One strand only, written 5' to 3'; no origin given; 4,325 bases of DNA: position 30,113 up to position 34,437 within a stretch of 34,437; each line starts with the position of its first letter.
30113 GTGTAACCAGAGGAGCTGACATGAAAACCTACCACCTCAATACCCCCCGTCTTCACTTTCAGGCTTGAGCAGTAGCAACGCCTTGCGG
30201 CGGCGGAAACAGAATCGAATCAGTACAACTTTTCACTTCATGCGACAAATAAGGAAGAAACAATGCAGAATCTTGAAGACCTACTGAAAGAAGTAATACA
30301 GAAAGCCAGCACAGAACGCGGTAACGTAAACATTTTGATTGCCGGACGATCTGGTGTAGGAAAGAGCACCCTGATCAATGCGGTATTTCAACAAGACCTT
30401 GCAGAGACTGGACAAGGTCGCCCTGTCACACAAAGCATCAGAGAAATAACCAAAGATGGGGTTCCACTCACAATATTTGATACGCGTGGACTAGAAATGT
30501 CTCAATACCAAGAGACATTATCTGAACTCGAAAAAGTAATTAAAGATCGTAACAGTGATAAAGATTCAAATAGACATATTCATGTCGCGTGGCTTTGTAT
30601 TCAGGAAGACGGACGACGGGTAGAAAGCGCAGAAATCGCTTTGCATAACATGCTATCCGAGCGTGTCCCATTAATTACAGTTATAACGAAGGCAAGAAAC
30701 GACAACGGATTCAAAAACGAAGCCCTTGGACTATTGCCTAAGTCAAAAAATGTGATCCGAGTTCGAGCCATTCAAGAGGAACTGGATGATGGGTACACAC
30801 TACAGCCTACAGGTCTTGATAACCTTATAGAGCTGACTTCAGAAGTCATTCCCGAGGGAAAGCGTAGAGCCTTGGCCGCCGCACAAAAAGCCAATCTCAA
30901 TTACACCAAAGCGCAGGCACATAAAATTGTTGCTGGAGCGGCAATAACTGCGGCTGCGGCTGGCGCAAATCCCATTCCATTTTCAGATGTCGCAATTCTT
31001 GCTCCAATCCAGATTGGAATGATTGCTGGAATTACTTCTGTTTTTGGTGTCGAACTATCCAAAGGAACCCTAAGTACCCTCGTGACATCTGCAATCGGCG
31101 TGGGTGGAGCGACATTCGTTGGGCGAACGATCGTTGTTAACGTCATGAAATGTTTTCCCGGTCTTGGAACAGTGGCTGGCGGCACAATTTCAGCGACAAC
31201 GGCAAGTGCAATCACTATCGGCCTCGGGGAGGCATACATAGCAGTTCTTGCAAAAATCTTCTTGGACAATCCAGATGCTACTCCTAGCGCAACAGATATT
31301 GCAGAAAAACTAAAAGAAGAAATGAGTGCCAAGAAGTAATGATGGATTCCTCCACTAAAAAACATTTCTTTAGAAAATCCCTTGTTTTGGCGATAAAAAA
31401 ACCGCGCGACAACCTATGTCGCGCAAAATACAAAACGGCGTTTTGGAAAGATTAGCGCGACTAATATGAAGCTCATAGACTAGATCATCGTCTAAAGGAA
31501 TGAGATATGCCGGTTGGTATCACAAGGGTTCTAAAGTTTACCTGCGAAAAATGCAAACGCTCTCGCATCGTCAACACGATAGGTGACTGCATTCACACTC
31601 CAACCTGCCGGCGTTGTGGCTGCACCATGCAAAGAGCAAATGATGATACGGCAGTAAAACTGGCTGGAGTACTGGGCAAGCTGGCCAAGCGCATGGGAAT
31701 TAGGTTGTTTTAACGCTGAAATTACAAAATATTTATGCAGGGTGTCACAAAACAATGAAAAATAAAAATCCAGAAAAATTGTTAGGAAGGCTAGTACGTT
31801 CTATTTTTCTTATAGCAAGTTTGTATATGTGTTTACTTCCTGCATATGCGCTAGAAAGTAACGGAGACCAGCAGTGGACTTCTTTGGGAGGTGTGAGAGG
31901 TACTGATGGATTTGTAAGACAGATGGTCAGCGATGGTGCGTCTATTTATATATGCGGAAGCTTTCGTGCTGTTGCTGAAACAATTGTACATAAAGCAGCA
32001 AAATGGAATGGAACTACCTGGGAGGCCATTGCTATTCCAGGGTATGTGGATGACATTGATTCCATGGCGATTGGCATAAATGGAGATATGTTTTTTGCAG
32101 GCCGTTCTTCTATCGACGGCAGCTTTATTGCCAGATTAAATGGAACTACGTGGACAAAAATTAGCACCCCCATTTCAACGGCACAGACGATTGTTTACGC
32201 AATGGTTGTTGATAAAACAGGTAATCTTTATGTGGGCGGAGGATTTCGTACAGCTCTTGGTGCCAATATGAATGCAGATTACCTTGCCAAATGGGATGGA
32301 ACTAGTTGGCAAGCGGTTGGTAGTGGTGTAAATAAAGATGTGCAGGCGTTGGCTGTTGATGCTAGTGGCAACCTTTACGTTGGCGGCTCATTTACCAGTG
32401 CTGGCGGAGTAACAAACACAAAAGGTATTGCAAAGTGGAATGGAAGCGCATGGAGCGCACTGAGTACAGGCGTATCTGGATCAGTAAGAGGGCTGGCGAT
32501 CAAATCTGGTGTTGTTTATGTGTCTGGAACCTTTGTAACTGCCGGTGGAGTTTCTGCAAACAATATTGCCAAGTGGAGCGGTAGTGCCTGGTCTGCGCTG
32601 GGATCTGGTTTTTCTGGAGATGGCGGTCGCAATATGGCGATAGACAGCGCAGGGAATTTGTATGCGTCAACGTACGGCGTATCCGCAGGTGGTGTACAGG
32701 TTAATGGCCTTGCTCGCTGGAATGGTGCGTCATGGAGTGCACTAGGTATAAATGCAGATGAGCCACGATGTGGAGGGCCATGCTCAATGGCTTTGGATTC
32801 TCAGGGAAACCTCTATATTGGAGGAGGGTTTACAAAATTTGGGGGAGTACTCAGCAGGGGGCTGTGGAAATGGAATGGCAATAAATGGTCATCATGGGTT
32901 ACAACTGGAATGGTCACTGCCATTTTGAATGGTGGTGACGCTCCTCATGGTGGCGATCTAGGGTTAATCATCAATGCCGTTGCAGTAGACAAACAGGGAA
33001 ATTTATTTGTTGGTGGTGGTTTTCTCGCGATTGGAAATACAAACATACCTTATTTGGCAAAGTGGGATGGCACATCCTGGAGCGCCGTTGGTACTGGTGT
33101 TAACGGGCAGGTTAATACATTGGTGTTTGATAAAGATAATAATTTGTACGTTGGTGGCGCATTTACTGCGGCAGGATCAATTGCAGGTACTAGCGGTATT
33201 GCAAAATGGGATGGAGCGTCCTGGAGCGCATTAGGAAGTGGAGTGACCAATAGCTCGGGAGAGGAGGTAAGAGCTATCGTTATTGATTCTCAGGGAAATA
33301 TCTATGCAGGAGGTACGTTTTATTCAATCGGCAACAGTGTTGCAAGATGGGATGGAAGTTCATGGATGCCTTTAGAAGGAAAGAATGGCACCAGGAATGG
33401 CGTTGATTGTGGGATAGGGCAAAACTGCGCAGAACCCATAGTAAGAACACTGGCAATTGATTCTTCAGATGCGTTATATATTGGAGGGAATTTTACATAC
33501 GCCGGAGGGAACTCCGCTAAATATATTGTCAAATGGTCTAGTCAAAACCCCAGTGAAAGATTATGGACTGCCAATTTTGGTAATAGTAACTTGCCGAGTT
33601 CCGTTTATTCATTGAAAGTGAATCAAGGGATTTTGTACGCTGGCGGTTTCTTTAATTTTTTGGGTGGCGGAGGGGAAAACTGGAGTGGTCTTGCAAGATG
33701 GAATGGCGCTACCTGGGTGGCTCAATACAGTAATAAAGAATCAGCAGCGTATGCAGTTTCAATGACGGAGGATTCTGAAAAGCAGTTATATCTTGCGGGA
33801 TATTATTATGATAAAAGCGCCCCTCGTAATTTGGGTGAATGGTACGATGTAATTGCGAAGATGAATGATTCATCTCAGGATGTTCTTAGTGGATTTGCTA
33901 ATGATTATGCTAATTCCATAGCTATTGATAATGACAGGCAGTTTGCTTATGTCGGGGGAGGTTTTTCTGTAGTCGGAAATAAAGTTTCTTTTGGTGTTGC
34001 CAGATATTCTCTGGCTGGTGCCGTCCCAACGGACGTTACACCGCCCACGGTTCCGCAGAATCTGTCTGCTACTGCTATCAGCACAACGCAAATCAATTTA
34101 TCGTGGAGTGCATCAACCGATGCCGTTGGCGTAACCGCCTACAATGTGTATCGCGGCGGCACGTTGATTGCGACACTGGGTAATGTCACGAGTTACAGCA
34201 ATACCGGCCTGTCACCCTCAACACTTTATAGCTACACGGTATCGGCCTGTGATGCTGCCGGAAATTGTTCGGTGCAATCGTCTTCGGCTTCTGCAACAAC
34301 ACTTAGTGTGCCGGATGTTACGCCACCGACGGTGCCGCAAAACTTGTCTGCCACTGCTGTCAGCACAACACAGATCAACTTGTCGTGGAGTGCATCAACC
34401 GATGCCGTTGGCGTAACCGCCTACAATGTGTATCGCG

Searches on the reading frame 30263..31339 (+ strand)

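Call 97: search_protein_families(library=pfam, proteins=[window:30263-31339:+], max_evalue=0.001)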
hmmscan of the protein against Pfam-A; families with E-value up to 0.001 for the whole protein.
window:30263-31339:+ (358 aa): 9 families
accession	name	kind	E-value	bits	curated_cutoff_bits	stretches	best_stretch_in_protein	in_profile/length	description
PF01926.29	MMR_HSR1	-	6.1e-11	42.9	21.9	1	24-143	2-113/113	50S ribosome-binding GTPase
PF05128.17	DUF697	-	9.1e-10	39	27.7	1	203-345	6-151/162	Domain of unknown function (DUF697)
PF00735.24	Septin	-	1.1e-09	38.4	26.2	1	21-144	4-151/280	Septin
PF03193.22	RsgA_GTPase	-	2.8e-05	24.4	30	1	23-51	108-136/174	RsgA GTPase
PF00350.29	Dynamin_N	-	2.9e-05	24.6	27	1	24-104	1-84/168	Dynamin family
PF13191.12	AAA_16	-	4.2e-05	24.6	32.6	1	7-47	11-50/167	AAA ATPase domain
PF13555.12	AAA_29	-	0.00015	21.9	27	1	19-41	22-42/61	P-loop containing region of AAA domain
PF04548.22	AIG1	-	0.00018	21.4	27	1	23-96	2-76/212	AIG1 family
PF00005.33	ABC_tran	-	0.00076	20.5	25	0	24-67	14-61/137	ABC transporter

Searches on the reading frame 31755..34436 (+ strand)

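Call 97: search_protein_families(library=pfam, proteins=[window:31755-34436:+], max_evalue=0.001)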
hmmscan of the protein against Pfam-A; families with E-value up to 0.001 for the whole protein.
window:31755-34436:+ (894 aa): 4 families
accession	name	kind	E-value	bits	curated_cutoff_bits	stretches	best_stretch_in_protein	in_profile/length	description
PF07494.17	Reg_prop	-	3.7e-21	72.9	20.4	0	501-520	3-22/24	Two component regulator propeller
PF12768.13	Rax2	-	3.5e-18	66.4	28.8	1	405-543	25-165/254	Rax2 C-terminal beta propeller domain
PF06739.17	SBBP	-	2.5e-14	53.4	20.5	0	140-162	8-30/38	Beta-propeller repeat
PF00041.27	fn3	-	2.7e-11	43.9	25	1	767-838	3-75/84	Fibronectin type III domain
